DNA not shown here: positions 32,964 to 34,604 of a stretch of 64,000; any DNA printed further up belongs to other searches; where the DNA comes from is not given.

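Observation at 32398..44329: Complete Tad/Flp operon with an uncharacterised, tightly coupled three-gene tail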

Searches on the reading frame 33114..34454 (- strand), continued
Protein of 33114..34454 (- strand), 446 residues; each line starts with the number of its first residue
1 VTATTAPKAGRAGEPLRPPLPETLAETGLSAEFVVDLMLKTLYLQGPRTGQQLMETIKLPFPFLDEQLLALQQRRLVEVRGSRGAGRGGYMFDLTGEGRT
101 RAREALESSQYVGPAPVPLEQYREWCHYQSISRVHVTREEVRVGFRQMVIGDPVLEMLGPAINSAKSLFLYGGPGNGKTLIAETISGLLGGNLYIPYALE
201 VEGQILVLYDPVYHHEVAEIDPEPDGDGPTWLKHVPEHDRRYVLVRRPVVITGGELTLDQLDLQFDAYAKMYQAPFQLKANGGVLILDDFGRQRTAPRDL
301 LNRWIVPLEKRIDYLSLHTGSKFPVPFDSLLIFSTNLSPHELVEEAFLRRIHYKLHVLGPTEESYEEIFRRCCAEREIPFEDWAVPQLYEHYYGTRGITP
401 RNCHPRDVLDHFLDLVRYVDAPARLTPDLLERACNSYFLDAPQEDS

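Call 73: search_protein_families(library=pfam, proteins=[L083:16592-17869:+, L084:16613-17878:+, L082:13338-13907:+, L041:10450-11121:+, L062:11630-12337:+, L082:6859-8001:+, L050:9273-9965:+, L038:14794-15870:+], max_evalue=1)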
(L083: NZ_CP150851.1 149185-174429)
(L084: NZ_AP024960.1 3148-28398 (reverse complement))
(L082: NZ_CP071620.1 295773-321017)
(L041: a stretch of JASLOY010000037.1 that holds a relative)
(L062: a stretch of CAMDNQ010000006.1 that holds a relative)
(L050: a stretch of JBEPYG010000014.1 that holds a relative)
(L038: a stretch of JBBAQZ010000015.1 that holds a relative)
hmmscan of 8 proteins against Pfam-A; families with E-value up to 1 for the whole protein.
L083:16592-17869:+ (425 aa): 1 family
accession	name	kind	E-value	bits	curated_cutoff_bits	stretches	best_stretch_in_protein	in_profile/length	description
PF13400.11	Tad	-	1.2e-12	48.4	22.3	1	20-67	1-47/47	Putative Flp pilus-assembly TadE/G-like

L084:16613-17878:+ (421 aa): 2 families
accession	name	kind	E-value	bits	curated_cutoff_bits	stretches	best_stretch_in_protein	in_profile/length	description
PF13400.11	Tad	-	3.3e-10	40.6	22.3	1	21-66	3-47/47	Putative Flp pilus-assembly TadE/G-like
PF07811.17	TadE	-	0.041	14.5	22.9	1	25-60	7-42/43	TadE-like protein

L082:13338-13907:+ (189 aa): 11 families
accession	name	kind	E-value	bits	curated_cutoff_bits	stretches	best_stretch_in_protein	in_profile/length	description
PF01519.22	DUF16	-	0.038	14.9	40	1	49-115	28-99/104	Protein of unknown function DUF16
PF00038.26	Filament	-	0.061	13.4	40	1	51-116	206-273/313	Intermediate filament protein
PF13675.11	PilJ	-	0.063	13.8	26.6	1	50-108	34-95/114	Type IV pili methyl-accepting chemotaxis transducer N-term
PF06810.17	Phage_scaffold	-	0.066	13.6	35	1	51-128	21-99/170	Phage capsid assembly scaffolding protein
PF04513.17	Baculo_PEP_C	-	0.073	13.6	38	1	57-122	25-90/140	Baculovirus polyhedron envelope protein, PEP, C terminus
PF10498.14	IFT57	-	0.093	12.1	40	1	52-115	293-353/360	Intra-flagellar transport protein 57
PF16331.10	TolA_bind_tri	-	0.13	12.8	30.1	0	63-86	26-49/76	TolA binding protein trimerisation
PF24580.1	DUF7607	-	0.18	12.4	27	1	57-113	41-96/110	Domain of unknown function (DUF7607)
PF06103.16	DUF948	-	0.21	12.3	37.2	1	48-111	18-87/89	Bacterial protein of unknown function (DUF948)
PF20570.3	DUF6779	-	0.39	11.8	28.1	0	51-80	60-89/108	Domain of unknown function (DUF6779)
PF07798.16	CCDC90-like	-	0.42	10.9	33.5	1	54-124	71-144/175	Coiled-coil domain-containing protein 90-like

L041:10450-11121:+ (223 aa): 3 families
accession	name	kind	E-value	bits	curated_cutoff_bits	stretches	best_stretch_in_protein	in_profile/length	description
PF04191.18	PEMT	-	5e-06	27.3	25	1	132-200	30-96/105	Phospholipid methyltransferase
PF04140.19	ICMT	-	2.4e-05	25.1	24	1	144-202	33-94/95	Isoprenylcysteine carboxyl methyltransferase (ICMT) family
PF06966.17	DUF1295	-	0.0023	17.9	20.4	1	111-190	117-199/235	Protein of unknown function (DUF1295)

L062:11630-12337:+ (235 aa): 1 family
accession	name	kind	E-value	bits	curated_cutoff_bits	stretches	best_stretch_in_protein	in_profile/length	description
PF24283.1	DUF7471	-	0.01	16.3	27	1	35-73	22-60/86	Family of unknown function (DUF7471)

L082:6859-8001:+ (380 aa): 4 families
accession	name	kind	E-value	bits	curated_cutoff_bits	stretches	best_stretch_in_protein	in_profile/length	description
PF01656.29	CbiA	-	0.0046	17.4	25.4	1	140-340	2-104/125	CobQ/CobB/MinD/ParA nucleotide binding domain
PF10609.15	ParA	-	0.0068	16.3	27.1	1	138-261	5-120/246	NUBPL iron-transfer P-loop NTPase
PF19997.5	ivWA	-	0.0085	15.8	35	1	150-188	15-51/253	vWA domain found in the FtsH ternary systems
PF00072.30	Response_reg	-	0.1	13.2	30.2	1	18-124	6-110/111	Response regulator receiver domain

L050:9273-9965:+ (230 aa): 1 family
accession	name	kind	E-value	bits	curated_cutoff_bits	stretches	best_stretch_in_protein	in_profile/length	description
PF20660.2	DUF6812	-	6.9e-25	87.2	27.1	2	150-203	2-53/53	Family of unknown function (DUF6812)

L038:14794-15870:+ (358 aa): 22 families
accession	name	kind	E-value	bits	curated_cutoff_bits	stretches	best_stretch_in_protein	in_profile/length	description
PF00437.27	T2SSE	-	6.5e-48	163.7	24.9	1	6-282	12-287/370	Type II/IV secretion system protein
PF13191.12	AAA_16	-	9.6e-05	23.4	32.6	1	118-180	15-64/167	AAA ATPase domain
PF13401.12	AAA_22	-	0.00013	22.7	27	1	126-194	4-76/130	AAA domain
PF13555.12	AAA_29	-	0.0042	17.2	27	1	122-148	17-43/61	P-loop containing region of AAA domain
PF13604.12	AAA_30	-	0.0044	17.2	27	1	118-154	9-45/191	AAA domain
PF04851.21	ResIII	-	0.0049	17.2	22.5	1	117-171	14-68/164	Type III restriction enzyme, res subunit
PF10412.15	TrwB_AAD_bind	-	0.015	14.7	20.5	1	124-160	12-48/387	Type IV secretion-system coupling protein DNA-binding domain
PF20703.3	nSTAND1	-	0.016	15.3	27.1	1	117-148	25-54/379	Novel STAND NTPase 1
PF20720.3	nSTAND3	-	0.016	15.3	27.2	1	119-165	11-54/155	Novel STAND NTPase 3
PF00931.28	NB-ARC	-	0.021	14.5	23.5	1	117-158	7-52/248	NB-ARC domain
PF00448.28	SRP54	-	0.03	14.4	22.7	1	129-161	3-35/196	SRP54-type protein, GTPase domain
PF06414.18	Zeta_toxin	-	0.03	14.2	22.3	1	122-170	11-58/199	Zeta toxin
PF01935.23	DUF87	-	0.052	14.1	23.2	1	131-160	27-56/220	Helicase HerA, central domain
PF15608.11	PELOTA_1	-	0.058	13.6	25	1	187-242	24-77/81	PELOTA RNA binding domain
PF25199.1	nSTAND_NTPase5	-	0.064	13.5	34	1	119-167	33-81/145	Novel STAND NTPase 5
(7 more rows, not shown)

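Call 76: search_protein_families(library=pfam, proteins=[L030:12083-13504:+, L030:13841-15085:+], max_evalue=0.01)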
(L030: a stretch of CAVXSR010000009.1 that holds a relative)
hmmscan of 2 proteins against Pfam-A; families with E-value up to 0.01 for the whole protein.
L030:12083-13504:+ (473 aa): 0 families

L030:13841-15085:+ (414 aa): 0 families

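Call 78: search_protein_families(library=pfam, proteins=[P0244, P0246, P0254, P0260, P0262, P0272, P0289, P0297, P0310, P0323], max_evalue=0.001)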
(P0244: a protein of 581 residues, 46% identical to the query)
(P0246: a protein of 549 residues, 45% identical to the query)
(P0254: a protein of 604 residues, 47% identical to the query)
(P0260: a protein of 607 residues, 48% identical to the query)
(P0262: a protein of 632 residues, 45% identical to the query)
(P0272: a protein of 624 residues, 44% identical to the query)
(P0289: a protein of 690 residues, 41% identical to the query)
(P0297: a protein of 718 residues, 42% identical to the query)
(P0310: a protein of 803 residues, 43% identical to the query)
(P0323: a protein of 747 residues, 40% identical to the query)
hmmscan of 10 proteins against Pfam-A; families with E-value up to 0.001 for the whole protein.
P0244 (581 aa): 3 families
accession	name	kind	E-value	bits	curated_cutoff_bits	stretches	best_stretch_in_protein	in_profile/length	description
PF20030.5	bpMoxR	-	0.00015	21.4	27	1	286-339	7-60/205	MoxR domain in the MoxR-vWA-beta-propeller ternary systems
PF00004.35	AAA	-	0.00046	21.1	21.2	0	313-343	1-31/131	ATPase family associated with various cellular activities (AAA)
PF07728.20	AAA_5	-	0.00082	19.8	22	0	313-336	2-26/139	AAA domain (dynein-related subfamily)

P0246 (549 aa): 0 families

P0254 (604 aa): 0 families

P0260 (607 aa): 1 family
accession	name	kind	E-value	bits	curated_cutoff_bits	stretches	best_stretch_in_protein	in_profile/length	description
PF13191.12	AAA_16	-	0.00064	20.7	32.6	0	323-391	11-86/167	AAA ATPase domain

P0262 (632 aa): 1 family
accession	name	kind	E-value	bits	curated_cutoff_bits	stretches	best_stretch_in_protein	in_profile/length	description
PF01078.27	Mg_chelatase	-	0.00048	20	20.3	0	353-383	17-47/207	Magnesium chelatase, subunit ChlI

P0272 (624 aa): 2 families
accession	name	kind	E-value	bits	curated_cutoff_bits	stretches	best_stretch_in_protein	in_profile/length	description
PF13191.12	AAA_16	-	2e-05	25.6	32.6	1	338-485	21-152/167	AAA ATPase domain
PF13401.12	AAA_22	-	0.00065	20.5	27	0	339-391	5-56/130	AAA domain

P0289 (690 aa): 2 families
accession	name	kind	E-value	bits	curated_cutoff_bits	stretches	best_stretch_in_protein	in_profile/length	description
PF00498.31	FHA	-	1.5e-09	38.6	20.7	1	24-86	2-66/67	FHA domain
PF16697.10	Yop-YscD_cpl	-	9.7e-05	23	33.2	1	15-90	11-87/94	Inner membrane component of T3SS, cytoplasmic domain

P0297 (718 aa): 2 families
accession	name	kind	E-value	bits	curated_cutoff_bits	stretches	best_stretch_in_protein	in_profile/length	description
PF00498.31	FHA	-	1.3e-14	54.8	20.7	1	23-85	1-65/67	FHA domain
PF16697.10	Yop-YscD_cpl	-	1.5e-09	38.4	33.2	1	14-90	10-87/94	Inner membrane component of T3SS, cytoplasmic domain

P0310 (803 aa): 1 family
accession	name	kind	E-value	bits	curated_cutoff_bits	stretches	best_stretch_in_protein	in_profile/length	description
PF08668.18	HDOD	-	8.7e-38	130.2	22.9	1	61-247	5-193/196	HDOD domain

P0323 (747 aa): 0 families

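Call 80: search_protein_families(library=padloc, proteins=[window:33114-34454:-], max_evalue=0.01)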
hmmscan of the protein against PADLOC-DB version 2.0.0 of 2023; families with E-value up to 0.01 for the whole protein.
window:33114-34454:- (446 aa): 3 families
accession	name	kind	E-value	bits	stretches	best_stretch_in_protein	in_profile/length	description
PDLC02196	IetA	-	2.7e-08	31.7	1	162-194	119-151/374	-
PDLC02195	IetA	-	6.1e-06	23.8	1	161-189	133-161/395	-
PDLC04232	IetA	-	2.2e-05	22.1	1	163-193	114-144/330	-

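Call 83: find_encoding_contigs(protein=P0297, flank=8000, max_places=2)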
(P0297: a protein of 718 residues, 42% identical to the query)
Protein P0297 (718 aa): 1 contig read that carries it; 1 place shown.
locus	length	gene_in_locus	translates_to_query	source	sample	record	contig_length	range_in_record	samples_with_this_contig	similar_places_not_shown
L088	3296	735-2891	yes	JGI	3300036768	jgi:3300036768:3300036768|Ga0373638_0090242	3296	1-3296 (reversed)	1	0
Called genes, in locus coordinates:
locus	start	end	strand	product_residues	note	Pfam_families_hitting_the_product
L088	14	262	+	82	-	-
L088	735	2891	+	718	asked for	PF00498:FHA, PF16697:Yop-YscD_cpl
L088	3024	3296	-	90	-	?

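Call 84: find_encoding_contigs(protein=P0310, flank=8000, max_places=2)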
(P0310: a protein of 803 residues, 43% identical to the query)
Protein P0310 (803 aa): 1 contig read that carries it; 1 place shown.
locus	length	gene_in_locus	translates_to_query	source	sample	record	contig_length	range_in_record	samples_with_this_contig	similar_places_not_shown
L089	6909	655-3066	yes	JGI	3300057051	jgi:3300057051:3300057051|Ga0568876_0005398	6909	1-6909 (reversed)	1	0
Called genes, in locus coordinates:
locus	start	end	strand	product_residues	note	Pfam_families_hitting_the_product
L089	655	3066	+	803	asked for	PF08668:HDOD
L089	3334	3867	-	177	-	-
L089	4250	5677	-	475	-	PF03702:AnmK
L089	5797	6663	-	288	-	PF07722:Peptidase_C26, PF00117:GATase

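Call 85: search_protein_families(library=pfam, proteins=[P0250, P0255, P0295, P0307, P0341, P0274, P0247, P0280, P0282, P0322], max_evalue=0.001)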
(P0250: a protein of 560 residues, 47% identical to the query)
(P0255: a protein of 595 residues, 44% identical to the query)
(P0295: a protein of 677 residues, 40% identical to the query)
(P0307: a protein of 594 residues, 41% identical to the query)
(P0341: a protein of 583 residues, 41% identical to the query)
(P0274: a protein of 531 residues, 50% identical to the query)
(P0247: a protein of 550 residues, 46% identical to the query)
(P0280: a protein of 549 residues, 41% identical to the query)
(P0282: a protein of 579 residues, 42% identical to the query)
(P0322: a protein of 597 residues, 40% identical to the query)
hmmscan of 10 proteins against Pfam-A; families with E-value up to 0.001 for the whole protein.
P0250 (560 aa): 5 families
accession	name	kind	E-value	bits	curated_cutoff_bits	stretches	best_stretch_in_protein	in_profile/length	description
PF13191.12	AAA_16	-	2e-05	25.6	32.6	1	157-263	14-104/167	AAA ATPase domain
PF20030.5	bpMoxR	-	0.00011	21.8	27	1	142-196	7-61/205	MoxR domain in the MoxR-vWA-beta-propeller ternary systems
PF07728.20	AAA_5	-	0.00016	22.1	22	1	169-196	2-30/139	AAA domain (dynein-related subfamily)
PF01078.27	Mg_chelatase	-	0.00018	21.4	20.3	0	165-192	21-48/207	Magnesium chelatase, subunit ChlI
PF00004.35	AAA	-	0.00061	20.7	21.2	0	170-205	2-37/131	ATPase family associated with various cellular activities (AAA)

P0255 (595 aa): 1 family
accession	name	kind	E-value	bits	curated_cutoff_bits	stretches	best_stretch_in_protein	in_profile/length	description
PF13191.12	AAA_16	-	0.00028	21.9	32.6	0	152-298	10-151/167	AAA ATPase domain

P0295 (677 aa): 2 families
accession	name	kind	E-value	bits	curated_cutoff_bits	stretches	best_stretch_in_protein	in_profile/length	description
PF00004.35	AAA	-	7.8e-06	26.8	21.2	1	206-232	1-27/131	ATPase family associated with various cellular activities (AAA)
PF13191.12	AAA_16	-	2.1e-05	25.5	32.6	1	201-342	22-152/167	AAA ATPase domain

P0307 (594 aa): 0 families

P0341 (583 aa): 0 families

P0274 (531 aa): 0 families

P0247 (550 aa): 0 families

P0280 (549 aa): 3 families
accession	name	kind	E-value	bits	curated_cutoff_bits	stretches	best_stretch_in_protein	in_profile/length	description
PF13191.12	AAA_16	-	5.1e-05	24.3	32.6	1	266-409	15-152/167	AAA ATPase domain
PF00004.35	AAA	-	0.00011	23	21.2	1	277-310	1-34/131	ATPase family associated with various cellular activities (AAA)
PF00158.32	Sigma54_activat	-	0.00025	21.2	20.2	0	265-295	13-43/168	Sigma-54 interaction domain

P0282 (579 aa): 4 families
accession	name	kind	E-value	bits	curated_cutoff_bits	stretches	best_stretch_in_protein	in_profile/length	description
PF00498.31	FHA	-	1e-17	64.8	20.7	1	23-85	1-65/67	FHA domain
PF16697.10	Yop-YscD_cpl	-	1.5e-11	44.9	33.2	1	16-86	12-83/94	Inner membrane component of T3SS, cytoplasmic domain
PF00910.28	RNA_helicase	-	0.00045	21.1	21.5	0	314-374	1-63/105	RNA helicase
PF00004.35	AAA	-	0.00054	20.9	21.2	0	314-333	1-20/131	ATPase family associated with various cellular activities (AAA)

P0322 (597 aa): 0 families
